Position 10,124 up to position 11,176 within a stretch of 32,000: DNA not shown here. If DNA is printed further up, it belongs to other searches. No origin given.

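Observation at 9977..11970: AT-rich, opposite-strand four-gene module of uncharacterised, mostly membrane proteins: best candidate for an undescribed phage-borne accessory system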

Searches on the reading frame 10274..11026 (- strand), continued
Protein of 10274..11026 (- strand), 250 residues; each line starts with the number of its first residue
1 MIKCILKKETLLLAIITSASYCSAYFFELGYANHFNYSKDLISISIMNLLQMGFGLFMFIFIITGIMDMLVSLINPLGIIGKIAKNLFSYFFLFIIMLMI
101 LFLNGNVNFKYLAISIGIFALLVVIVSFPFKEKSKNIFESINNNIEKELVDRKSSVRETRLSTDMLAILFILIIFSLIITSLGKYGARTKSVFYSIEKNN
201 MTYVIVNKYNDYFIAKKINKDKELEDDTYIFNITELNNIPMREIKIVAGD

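Call 71: find_encoding_contigs(protein=P0279, flank=5000, max_places=3)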
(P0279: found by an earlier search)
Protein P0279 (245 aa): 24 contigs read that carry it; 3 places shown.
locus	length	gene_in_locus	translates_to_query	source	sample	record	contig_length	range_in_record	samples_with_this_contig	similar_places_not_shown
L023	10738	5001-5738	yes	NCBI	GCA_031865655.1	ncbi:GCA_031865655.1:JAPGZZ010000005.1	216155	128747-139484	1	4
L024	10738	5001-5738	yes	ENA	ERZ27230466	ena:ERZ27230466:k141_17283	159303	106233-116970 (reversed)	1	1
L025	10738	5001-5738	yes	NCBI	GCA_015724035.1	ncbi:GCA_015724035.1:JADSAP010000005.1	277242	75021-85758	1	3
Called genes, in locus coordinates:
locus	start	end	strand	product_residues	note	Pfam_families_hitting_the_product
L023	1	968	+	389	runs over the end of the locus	PF22177:PBP1_XylR, PF13407:Peripla_BP_4 (weak), PF13377:Peripla_BP_3, PF12833:HTH_18, PF00165:HTH_AraC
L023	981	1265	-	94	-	PF09905:VF530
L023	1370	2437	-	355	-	PF12146:Hydrolase_4 (weak)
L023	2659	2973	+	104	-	PF03992:ABM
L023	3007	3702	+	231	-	PF01022:HTH_5, PF12840:HTH_20 (weak)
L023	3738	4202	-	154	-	-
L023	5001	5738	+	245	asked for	PF27470:TfpB (weak)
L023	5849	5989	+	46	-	-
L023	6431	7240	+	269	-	PF27470:TfpB (weak)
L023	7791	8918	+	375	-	-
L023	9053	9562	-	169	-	PF00583:Acetyltransf_1, PF13527:Acetyltransf_9, PF13673:Acetyltransf_10 (weak), PF13508:Acetyltransf_7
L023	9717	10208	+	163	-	-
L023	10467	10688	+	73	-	PF13441:Gly-zipper_YMGG, PF05433:Rick_17kDa_Anti (weak)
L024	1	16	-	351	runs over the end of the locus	PF05707:Zot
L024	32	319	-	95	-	PF10734:DUF2523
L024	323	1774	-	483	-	-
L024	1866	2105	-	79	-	-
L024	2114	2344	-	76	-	-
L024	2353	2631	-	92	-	PF02303:Phage_DNA_bind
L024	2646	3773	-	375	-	PF02486:Rep_trans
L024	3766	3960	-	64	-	-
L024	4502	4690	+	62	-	-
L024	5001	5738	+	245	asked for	PF27470:TfpB (weak)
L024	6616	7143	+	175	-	PF05068:MtlR (weak)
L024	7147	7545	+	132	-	-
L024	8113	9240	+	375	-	-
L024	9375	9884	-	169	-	PF00583:Acetyltransf_1, PF13527:Acetyltransf_9, PF13673:Acetyltransf_10 (weak), PF13508:Acetyltransf_7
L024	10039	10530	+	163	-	-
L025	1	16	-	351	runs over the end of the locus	PF05707:Zot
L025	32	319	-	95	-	PF10734:DUF2523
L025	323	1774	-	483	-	-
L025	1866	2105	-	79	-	-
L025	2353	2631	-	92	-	PF02303:Phage_DNA_bind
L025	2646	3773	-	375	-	PF02486:Rep_trans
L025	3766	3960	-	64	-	-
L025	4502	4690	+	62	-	-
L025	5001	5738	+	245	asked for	PF27470:TfpB (weak)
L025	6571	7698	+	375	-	-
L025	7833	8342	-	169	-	PF00583:Acetyltransf_1, PF13527:Acetyltransf_9, PF13673:Acetyltransf_10 (weak), PF13508:Acetyltransf_7 (weak)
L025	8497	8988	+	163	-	-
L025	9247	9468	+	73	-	PF13441:Gly-zipper_YMGG, PF05433:Rick_17kDa_Anti (weak)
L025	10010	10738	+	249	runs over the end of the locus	PF00106:adh_short, PF01370:Epimerase (weak), PF08659:KR, PF13561:adh_short_C2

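Call 72: find_encoding_contigs(protein=P0160, flank=5000, max_places=2)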
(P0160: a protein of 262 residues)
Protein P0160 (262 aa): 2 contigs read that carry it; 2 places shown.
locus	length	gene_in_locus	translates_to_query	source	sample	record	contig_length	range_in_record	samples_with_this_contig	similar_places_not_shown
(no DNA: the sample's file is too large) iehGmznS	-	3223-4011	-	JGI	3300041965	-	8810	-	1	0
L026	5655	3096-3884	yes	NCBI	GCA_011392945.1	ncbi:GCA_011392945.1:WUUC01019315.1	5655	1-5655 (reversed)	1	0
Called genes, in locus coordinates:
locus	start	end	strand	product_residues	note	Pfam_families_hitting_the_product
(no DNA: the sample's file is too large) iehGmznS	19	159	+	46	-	-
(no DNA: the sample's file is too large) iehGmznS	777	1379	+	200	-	-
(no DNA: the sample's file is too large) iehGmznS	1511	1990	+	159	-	PF08281:Sigma70_r4_2 (weak)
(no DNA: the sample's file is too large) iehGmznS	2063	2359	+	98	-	-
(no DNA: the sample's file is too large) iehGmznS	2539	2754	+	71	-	-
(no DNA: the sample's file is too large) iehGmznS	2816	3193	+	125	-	-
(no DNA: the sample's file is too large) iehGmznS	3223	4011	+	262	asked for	-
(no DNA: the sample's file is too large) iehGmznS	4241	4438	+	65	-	-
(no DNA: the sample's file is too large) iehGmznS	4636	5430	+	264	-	-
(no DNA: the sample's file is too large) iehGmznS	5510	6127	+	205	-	-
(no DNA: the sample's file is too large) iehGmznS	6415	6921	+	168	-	PF01545:Cation_efflux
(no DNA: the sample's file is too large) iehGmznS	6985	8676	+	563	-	PF04055:Radical_SAM, PF13186:SPASM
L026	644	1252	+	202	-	-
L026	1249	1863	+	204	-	PF08281:Sigma70_r4_2 (weak)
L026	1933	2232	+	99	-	-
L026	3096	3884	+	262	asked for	-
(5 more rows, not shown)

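Call 73: fold_search(model_id=the predicted structure, library=pdb)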
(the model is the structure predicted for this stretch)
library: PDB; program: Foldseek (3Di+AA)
matches with E <= 10: 320; with E <= 0.001: 0
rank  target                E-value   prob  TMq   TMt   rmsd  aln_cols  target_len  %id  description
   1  3fb9_A                2.1e-01  0.57  0.16  0.34   5.7        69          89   10  The crystal structure of the protein with unknown function from Streptococcus pneumoniae TIGR4 (released 2008-12-23)
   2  8tdl_A                2.5e-01  0.21  0.21  0.16  19.9       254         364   11  Cryo-EM structure of the wild-type AtMSL10 in saposin (released 2023-10-18)
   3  8jwe_A                3.0e-01  0.23  0.17  0.15  15.5       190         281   11  The open structure of the mechanosensitive channel MSL10 in Arabidopsis thaliana (released 2024-07-03)
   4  4n4i_A                3.0e-01  0.18  0.15  0.19  16.5       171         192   10  Crystal structure of the Bromo-PWWP of the mouse zinc finger MYND-type containing 11 isoform alpha in complex with his (released 2014-03-05)
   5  8fnm_A                3.1e-01  0.35  0.20  0.19  14.3       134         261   10  Structure of G140A/Q148K HIV-1 intasome with Dolutegravir bound (released 2023-08-09)
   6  4ns5                  3.3e-01  0.15  0.14  0.18  20.5       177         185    7  Crystal structure of human BS69 Bromo-Zinc finger-PWWP (released 2014-04-09)
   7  8fnn_A                3.5e-01  0.35  0.20  0.19  14.2       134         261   10  Structure of E138K/G140A/Q148K HIV-1 intasome with Dolutegravir bound (released 2023-08-09)
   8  1ib8                  5.0e-01  0.51  0.17  0.24   6.0        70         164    7  SOLUTION STRUCTURE AND FUNCTION OF A CONSERVED PROTEIN SP14.3 ENCODED BY AN ESSENTIAL STREPTOCOCCUS PNEUMONIAE GENE (released 2002-03-27)
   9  3fb9_B                5.0e-01  0.44  0.17  0.39   5.0        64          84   14  The crystal structure of the protein with unknown function from Streptococcus pneumoniae TIGR4 (released 2008-12-23)
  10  8tdk_A                7.5e-01  0.25  0.17  0.09  14.2       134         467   10  Cryo-EM structure of AtMSL10-G556V (released 2023-10-18)
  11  7aof_I                7.9e-01  0.54  0.14  0.06   3.2        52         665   12  Atomic structure of the poxvirus transcription late pre-initiation complex (released 2021-10-06)
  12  4n4h_A                8.9e-01  0.09  0.15  0.19  20.4       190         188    7  Crystal structure of the Bromo-PWWP of the mouse zinc finger MYND-type containing 11 isoform alpha in complex with his (released 2014-03-05)
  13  6j8y_B                1.0e+00  0.20  0.12  0.12   8.8        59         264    8  Crystal structure of the human RAD9-HUS1-RAD1-RHINO complex (released 2019-12-04)
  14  9m9e_C                1.0e+00  0.08  0.11  0.03  10.3        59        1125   14  Structural Basis of Pausing During Transcription Initiation in Mycobacterium tuberculosis (released 2026-01-14)
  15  4agf_A                1.1e+00  0.11  0.16  0.15  19.4       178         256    8  MTSSL spin labeled L124C mutant of MscS in the open form (released 2012-08-15)
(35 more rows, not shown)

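Call 95: search_protein_families(library=padloc, proteins=[L018:5963-6118:+, L018:6337-6585:+, L018:6868-7686:+, L020:2602-3501:+, L021:1900-2865:+, L023:6431-7240:+, L024:6616-7143:+, L024:7147-7545:+], max_evalue=0.01)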
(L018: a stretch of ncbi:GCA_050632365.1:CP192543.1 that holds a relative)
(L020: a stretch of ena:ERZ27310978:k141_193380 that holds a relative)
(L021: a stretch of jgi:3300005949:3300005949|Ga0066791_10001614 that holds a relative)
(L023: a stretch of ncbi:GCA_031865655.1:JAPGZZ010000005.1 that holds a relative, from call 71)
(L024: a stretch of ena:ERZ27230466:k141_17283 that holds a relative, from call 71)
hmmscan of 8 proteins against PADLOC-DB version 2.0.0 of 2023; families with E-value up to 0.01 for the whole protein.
L018:5963-6118:+ (51 aa): 0 families

L018:6337-6585:+ (82 aa): 4 families
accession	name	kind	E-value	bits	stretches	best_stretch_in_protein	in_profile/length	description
PDLC02863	DpdF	-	0.00039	17.4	1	10-64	250-303/488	DpdF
PDLC01852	CARF3--CARF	-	0.0015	16.5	1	15-67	148-197/208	-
PDLC01268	CasR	-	0.0047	14.9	1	29-63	139-173/179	"CAS-I,CAS-II,CAS-III,CAS-IV,CAS-V,CAS-VI; associated_signaling"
PDLC01866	CARF3--CARF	-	0.0047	14.9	1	5-67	137-193/207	-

L018:6868-7686:+ (272 aa): 0 families

L020:2602-3501:+ (299 aa): 0 families

L021:1900-2865:+ (321 aa): 0 families

L023:6431-7240:+ (269 aa): 0 families

L024:6616-7143:+ (175 aa): 0 families

L024:7147-7545:+ (132 aa): 0 families

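Call 96: fold_search(model_id=the predicted structure, library=viral)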
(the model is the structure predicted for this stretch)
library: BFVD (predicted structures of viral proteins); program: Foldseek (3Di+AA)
matches with E <= 10: 648; with E <= 0.001: 0
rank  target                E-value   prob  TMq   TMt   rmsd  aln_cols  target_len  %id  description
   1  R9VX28                2.0e-02  0.96  0.18  0.31  13.2       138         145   12  Uncharacterized protein [Flavobacterium phage 6H]
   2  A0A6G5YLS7            2.8e-02  0.72  0.21  0.20  13.8       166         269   11  (no name in the UniProt tables at hand)
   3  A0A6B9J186            3.6e-02  0.84  0.18  0.30  19.6       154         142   13  Uncharacterized protein [Rhizobium phage RL38J1]
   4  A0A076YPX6            4.8e-02  0.99  0.19  0.47   3.8        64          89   16  Putative portal protein [Staphylococcus phage P108]
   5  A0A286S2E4            6.1e-02  0.99  0.18  0.11   5.3        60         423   12  Uncharacterized protein [Arthrobacter phage Molivia]
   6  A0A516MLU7            6.8e-02  0.77  0.17  0.29  15.2       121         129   16  (no name in the UniProt tables at hand)
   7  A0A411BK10            7.7e-02  0.47  0.16  0.13  16.1       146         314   11  (no name in the UniProt tables at hand)
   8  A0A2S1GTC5            8.1e-02  0.80  0.18  0.34  12.2       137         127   10  Uncharacterized protein [Dickeya phage Ninurta]
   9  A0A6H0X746            1.1e-01  0.99  0.18  0.67   4.6        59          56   14  (no name in the UniProt tables at hand)
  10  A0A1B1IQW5            1.2e-01  0.60  0.16  0.28  13.0       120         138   14  (no name in the UniProt tables at hand)
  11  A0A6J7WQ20            1.3e-01  0.82  0.17  0.45   5.3        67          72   13  Uncharacterized protein [uncultured Caudovirales phage]
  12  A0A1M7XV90            1.3e-01  0.66  0.17  0.30  12.4       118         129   10  Uncharacterized protein [Cedratvirus A11]
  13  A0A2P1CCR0            1.4e-01  0.98  0.17  0.59   5.8        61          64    6  Uncharacterized protein [Klebsiella phage KP8]
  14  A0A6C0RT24            1.5e-01  0.93  0.17  0.60   4.6        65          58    8  (no name in the UniProt tables at hand)
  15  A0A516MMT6            1.5e-01  0.72  0.15  0.48   5.7        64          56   12  (no name in the UniProt tables at hand)
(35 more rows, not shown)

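Call 100: find_related_loci(query=A1, collection=viral_contigs, flank=5000)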
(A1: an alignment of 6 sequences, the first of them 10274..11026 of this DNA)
Query A1 (250 aa) in viral_contigs; peptide patterns used: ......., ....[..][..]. (x = any residue, [..] = any of these).
407 stretches matched a pattern, but none encodes a relative of the query by tblastn (E <= 1e-3).

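Call 111: search_protein_families(library=pfam, proteins=[L024:6616-7143:+, L024:7147-7545:+], max_evalue=0.01)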
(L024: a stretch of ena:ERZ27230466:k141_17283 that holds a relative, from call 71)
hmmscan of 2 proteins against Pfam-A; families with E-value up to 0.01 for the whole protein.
L024:6616-7143:+ (175 aa): 1 family
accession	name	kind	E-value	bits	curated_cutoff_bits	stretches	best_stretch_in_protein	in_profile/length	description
PF05068.17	MtlR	-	3e-06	27.7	25.2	1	23-120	16-117/165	Mannitol repressor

L024:7147-7545:+ (132 aa): 0 families
